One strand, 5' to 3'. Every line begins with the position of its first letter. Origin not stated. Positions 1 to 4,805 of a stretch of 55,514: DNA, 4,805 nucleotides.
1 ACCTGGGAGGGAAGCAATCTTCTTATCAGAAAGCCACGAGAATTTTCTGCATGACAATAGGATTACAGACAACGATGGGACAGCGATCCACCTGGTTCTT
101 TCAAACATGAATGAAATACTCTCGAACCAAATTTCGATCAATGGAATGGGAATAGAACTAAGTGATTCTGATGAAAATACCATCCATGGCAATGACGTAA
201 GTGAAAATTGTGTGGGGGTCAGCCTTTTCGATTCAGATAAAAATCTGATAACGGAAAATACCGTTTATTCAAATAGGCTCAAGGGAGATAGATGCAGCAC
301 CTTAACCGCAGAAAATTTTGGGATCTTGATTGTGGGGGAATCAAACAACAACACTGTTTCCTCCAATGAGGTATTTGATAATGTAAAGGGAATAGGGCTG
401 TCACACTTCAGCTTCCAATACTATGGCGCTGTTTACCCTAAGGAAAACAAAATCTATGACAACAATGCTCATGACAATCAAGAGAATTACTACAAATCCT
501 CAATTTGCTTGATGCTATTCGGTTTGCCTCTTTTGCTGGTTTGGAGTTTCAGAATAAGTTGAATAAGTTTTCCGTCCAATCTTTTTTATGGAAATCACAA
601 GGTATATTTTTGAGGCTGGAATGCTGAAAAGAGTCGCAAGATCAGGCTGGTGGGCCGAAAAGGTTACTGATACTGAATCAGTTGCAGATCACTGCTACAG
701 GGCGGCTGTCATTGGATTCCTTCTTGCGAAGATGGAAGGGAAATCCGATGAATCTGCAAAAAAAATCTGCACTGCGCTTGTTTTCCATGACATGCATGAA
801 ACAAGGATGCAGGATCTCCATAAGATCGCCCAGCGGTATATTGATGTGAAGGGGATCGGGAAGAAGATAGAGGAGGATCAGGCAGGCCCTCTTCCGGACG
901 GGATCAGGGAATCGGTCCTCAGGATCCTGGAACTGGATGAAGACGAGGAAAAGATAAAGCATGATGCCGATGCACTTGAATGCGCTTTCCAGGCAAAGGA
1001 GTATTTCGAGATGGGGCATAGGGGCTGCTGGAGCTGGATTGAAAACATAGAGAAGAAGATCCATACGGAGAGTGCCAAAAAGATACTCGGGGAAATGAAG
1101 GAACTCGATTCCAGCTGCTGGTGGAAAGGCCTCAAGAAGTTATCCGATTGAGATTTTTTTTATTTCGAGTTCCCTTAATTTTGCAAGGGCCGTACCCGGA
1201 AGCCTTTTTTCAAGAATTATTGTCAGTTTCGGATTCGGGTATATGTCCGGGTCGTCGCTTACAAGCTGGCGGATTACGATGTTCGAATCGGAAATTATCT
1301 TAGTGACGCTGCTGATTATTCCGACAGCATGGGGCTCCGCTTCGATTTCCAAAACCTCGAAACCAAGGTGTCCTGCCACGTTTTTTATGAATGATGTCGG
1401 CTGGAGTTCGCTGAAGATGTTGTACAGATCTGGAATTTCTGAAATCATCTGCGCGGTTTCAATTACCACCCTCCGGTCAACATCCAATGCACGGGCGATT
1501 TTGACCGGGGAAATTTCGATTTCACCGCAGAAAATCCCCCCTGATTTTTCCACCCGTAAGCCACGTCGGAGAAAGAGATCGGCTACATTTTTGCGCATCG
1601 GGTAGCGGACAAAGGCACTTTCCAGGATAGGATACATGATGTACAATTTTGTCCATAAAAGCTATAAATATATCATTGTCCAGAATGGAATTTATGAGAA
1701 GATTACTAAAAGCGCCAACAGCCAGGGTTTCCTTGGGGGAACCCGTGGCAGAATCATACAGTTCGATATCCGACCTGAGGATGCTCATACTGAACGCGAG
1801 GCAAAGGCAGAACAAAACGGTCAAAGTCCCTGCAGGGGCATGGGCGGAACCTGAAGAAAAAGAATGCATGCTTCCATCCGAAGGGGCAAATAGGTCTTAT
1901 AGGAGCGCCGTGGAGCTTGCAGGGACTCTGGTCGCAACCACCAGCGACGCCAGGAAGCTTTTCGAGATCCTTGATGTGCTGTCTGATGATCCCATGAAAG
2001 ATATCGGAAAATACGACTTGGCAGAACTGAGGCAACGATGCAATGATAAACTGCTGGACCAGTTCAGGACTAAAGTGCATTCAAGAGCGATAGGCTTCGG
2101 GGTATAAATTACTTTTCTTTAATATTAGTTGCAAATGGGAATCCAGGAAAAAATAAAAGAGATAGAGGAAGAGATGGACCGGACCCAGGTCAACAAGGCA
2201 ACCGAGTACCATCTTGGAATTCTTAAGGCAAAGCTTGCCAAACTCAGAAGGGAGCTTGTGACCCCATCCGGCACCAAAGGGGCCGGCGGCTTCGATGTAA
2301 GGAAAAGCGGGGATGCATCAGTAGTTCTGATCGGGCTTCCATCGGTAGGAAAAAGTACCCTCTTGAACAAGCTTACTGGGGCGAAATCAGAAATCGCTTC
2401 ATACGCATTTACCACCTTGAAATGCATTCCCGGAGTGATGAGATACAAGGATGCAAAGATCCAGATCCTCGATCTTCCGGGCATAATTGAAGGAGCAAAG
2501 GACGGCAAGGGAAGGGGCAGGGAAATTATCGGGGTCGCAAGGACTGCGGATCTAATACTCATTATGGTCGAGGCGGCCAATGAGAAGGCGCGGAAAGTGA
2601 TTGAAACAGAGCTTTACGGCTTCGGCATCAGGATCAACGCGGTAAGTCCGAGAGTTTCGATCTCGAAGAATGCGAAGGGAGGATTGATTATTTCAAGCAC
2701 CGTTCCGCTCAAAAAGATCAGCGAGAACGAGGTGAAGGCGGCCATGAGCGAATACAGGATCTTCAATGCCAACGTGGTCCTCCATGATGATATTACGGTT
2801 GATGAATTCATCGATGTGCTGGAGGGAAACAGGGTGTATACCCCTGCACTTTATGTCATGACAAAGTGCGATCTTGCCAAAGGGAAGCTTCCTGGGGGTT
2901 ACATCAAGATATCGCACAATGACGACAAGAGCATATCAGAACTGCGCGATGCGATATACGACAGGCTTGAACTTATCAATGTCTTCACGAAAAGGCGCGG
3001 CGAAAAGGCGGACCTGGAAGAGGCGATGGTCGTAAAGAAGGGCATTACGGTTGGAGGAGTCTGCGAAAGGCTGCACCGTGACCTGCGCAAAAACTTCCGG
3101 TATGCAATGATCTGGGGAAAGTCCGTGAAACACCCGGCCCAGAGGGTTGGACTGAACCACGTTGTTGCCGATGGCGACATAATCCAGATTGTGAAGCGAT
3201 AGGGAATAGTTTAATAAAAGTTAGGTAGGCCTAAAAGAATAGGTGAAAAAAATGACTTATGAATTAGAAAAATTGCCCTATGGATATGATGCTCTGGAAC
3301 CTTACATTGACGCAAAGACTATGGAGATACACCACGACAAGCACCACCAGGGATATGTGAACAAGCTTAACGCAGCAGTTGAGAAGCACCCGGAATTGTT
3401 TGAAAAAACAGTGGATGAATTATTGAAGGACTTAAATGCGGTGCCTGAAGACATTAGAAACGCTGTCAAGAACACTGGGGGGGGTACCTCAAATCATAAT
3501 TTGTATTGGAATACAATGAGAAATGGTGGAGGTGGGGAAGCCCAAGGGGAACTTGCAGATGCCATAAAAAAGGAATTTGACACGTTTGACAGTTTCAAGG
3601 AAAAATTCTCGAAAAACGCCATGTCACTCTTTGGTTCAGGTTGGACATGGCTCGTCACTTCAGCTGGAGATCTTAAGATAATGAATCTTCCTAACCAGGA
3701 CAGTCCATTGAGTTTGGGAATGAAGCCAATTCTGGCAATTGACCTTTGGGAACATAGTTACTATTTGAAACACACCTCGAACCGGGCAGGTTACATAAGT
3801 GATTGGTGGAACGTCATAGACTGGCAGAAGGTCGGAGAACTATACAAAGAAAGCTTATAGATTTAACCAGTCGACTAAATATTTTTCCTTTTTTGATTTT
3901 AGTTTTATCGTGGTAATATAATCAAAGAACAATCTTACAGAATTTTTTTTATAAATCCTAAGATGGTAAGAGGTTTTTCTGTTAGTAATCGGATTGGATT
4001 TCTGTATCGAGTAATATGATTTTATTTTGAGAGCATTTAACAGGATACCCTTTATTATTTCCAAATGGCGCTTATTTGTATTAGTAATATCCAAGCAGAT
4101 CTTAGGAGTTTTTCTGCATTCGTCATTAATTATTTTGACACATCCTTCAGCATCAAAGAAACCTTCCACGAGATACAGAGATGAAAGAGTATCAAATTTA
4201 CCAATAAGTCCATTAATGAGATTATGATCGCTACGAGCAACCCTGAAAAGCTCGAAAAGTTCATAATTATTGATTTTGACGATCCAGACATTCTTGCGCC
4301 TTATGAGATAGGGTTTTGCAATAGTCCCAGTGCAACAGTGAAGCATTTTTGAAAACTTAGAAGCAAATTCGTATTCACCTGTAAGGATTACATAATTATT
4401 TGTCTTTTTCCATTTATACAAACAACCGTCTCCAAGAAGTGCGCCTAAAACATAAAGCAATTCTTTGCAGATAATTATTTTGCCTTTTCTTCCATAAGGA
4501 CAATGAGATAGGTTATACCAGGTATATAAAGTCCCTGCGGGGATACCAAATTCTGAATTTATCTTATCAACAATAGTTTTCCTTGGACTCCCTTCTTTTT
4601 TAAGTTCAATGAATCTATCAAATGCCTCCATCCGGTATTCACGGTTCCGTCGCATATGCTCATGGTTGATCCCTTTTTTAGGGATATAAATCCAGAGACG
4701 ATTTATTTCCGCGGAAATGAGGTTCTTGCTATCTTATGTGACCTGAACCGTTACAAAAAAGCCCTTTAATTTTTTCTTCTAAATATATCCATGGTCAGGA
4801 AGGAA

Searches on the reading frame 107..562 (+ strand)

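Call 16: search_protein_families(library=phrogs, proteins=[window:107-562:+], max_evalue=0.1)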
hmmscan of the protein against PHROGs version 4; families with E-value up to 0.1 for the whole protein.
window:107-562:+ (151 aa): 2 families
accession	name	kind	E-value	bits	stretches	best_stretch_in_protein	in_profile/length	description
phrog_33904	-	tail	0.002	17.8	1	13-96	296-378/542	tail fiber protein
phrog_15175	-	head and packaging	0.016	14.6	1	4-62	392-450/647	virion structural protein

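Call 17: search_protein_families(library=padloc, proteins=[window:107-562:+], max_evalue=0.1)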
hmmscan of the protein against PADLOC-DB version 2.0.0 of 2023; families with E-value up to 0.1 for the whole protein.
window:107-562:+ (151 aa): 0 families

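Call 61: search_protein_families(library=pfam, proteins=[window:107-562:+], max_evalue=0.001)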
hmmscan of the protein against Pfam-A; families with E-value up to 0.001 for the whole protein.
window:107-562:+ (151 aa): 2 families
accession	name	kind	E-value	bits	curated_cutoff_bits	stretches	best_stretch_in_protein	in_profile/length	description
PF05048.19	NosD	-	2.9e-11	43.7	23.6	1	2-130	71-178/212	Periplasmic copper-binding protein (NosD)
PF13229.12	Beta_helix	-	1.2e-10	41.6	25.9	1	2-102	57-148/158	Right handed beta helix region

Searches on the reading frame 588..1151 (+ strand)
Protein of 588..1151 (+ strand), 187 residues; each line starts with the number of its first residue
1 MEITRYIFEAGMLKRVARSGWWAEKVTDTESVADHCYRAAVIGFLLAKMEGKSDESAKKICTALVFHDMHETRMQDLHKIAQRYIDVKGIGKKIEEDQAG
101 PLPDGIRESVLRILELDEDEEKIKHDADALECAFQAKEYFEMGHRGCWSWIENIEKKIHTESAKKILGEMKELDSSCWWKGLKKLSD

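Call 61: search_protein_families(library=pfam, proteins=[window:588-1151:+], max_evalue=0.001)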
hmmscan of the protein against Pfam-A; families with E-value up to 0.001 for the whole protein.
window:588-1151:+ (187 aa): 2 families
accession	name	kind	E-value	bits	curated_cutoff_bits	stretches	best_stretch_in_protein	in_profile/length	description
PF13023.12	HD_3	-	4.2e-18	66.2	22.5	1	11-146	2-141/165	HD domain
PF12917.13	YfbR-like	-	5e-09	36.5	25.9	1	14-161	10-166/182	5'-deoxynucleotidase YfbR-like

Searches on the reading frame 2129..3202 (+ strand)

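Call 61: search_protein_families(library=pfam, proteins=[window:2129-3202:+], max_evalue=0.001)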
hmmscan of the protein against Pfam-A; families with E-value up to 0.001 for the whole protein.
window:2129-3202:+ (357 aa): 6 families
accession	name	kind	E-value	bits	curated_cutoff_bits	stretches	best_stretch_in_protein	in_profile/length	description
PF16897.10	MMR_HSR1_Xtn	-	1e-25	90.2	35.2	1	183-282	1-106/106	C-terminal region of MMR_HSR1 domain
PF01926.29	MMR_HSR1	-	7.6e-24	84.4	21.9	1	65-156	2-91/113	50S ribosome-binding GTPase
PF02824.27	TGS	-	2.2e-15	56.9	22.2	1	283-356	1-60/60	TGS domain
PF02421.24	FeoB_N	-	3.4e-13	49.8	27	1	64-155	2-94/156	Ferrous iron transport protein B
PF00350.29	Dynamin_N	-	4.9e-06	27.1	27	0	65-86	1-22/168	Dynamin family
PF09439.16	SRPRB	-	0.00095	19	25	0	63-118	4-55/178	Signal recognition particle receptor beta subunit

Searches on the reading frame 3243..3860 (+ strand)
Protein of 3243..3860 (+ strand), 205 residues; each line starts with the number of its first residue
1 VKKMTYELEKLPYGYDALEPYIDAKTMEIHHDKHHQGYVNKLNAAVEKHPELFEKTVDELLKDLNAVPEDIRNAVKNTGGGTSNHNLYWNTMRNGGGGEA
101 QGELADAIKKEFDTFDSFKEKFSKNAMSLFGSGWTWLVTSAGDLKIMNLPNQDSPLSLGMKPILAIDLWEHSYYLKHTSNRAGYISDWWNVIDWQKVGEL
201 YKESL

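Call 61: search_protein_families(library=pfam, proteins=[window:3243-3860:+], max_evalue=0.001)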
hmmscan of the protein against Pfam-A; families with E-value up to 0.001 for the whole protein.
window:3243-3860:+ (205 aa): 2 families
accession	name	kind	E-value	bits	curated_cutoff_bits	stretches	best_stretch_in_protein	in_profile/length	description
PF02777.23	Sod_Fe_C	-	5.9e-37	126.2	20.9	1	101-198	2-100/102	Iron/manganese superoxide dismutases, C-terminal domain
PF00081.27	Sod_Fe_N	-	2.5e-29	102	27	1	5-92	1-81/82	Iron/manganese superoxide dismutases, alpha-hairpin domain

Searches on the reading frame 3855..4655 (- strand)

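Call 16: search_protein_families(library=phrogs, proteins=[window:3855-4655:-], max_evalue=0.1)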
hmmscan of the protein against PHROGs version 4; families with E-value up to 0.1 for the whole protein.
window:3855-4655:- (266 aa): 2 families
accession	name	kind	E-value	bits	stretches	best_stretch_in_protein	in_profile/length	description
phrog_4645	-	DNA, RNA and nucleotide metabolism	2.2e-05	24.8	1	67-255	110-296/308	endonuclease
phrog_5046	-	DNA, RNA and nucleotide metabolism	8.8e-05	23.8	1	165-234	13-80/161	HNH endonuclease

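Call 17: search_protein_families(library=padloc, proteins=[window:3855-4655:-], max_evalue=0.1)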
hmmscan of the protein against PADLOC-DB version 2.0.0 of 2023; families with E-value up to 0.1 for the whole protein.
window:3855-4655:- (266 aa): 1 family
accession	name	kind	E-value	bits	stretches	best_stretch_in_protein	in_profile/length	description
PDLC03686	HEase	-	0.0046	15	0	68-87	13-32/188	homing endonuclease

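Call 61: search_protein_families(library=pfam, proteins=[window:3855-4655:-], max_evalue=0.001)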
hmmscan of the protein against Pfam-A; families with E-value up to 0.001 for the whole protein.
window:3855-4655:- (266 aa): 2 families
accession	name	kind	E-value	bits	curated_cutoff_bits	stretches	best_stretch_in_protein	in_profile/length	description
PF14528.11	LAGLIDADG_3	-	1.8e-12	47.8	22.5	1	162-247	6-81/82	LAGLIDADG-like domain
PF00961.24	LAGLIDADG_1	-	4.4e-06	28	23.1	1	165-264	3-99/102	LAGLIDADG endonuclease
